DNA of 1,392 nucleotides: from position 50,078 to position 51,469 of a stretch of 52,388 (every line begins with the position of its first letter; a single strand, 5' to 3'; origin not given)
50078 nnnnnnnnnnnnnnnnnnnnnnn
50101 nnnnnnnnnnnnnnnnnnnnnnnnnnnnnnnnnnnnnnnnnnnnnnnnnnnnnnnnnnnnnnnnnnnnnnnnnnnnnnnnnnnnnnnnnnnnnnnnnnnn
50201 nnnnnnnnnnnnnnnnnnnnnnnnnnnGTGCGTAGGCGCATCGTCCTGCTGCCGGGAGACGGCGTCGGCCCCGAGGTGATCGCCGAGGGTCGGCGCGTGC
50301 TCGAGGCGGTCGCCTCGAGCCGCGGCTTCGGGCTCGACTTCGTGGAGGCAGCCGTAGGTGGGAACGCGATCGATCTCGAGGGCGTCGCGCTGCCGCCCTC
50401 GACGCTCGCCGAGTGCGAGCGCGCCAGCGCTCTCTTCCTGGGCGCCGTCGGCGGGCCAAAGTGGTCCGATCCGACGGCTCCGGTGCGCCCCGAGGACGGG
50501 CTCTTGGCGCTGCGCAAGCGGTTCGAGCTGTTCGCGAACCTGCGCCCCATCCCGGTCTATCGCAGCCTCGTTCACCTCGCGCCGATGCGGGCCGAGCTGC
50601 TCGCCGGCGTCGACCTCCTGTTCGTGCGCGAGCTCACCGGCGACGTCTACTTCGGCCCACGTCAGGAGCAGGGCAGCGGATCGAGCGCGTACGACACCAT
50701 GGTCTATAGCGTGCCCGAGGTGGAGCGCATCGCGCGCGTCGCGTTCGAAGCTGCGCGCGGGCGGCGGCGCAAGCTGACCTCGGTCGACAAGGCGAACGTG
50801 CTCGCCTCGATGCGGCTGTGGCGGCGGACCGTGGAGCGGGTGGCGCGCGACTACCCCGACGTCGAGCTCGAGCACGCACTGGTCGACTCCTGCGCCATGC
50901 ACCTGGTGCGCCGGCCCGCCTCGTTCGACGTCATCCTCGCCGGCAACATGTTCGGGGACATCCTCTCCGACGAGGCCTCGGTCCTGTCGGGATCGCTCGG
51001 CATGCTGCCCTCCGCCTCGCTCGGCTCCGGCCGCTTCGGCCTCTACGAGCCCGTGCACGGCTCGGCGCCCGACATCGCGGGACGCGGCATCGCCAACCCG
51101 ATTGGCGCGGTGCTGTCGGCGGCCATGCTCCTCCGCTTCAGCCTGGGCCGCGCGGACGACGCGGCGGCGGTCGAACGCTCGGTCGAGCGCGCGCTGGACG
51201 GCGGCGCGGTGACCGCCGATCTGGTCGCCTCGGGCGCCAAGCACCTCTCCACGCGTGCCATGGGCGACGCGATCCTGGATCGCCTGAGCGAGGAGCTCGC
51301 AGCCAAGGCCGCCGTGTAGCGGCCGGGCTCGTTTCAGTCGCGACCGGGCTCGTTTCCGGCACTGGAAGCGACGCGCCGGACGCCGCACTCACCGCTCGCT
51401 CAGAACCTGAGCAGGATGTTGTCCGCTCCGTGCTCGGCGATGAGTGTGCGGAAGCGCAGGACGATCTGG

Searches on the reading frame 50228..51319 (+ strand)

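Call 6: search_protein_families(library=pfam, proteins=[window:50228-51319:+])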
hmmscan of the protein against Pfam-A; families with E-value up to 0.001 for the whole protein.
window:50228-51319:+ (363 aa): 1 family
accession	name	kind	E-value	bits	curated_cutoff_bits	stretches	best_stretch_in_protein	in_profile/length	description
PF00180.25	Iso_dh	-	9e-130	433.4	27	1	5-349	2-348/348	Isocitrate/isopropylmalate dehydrogenase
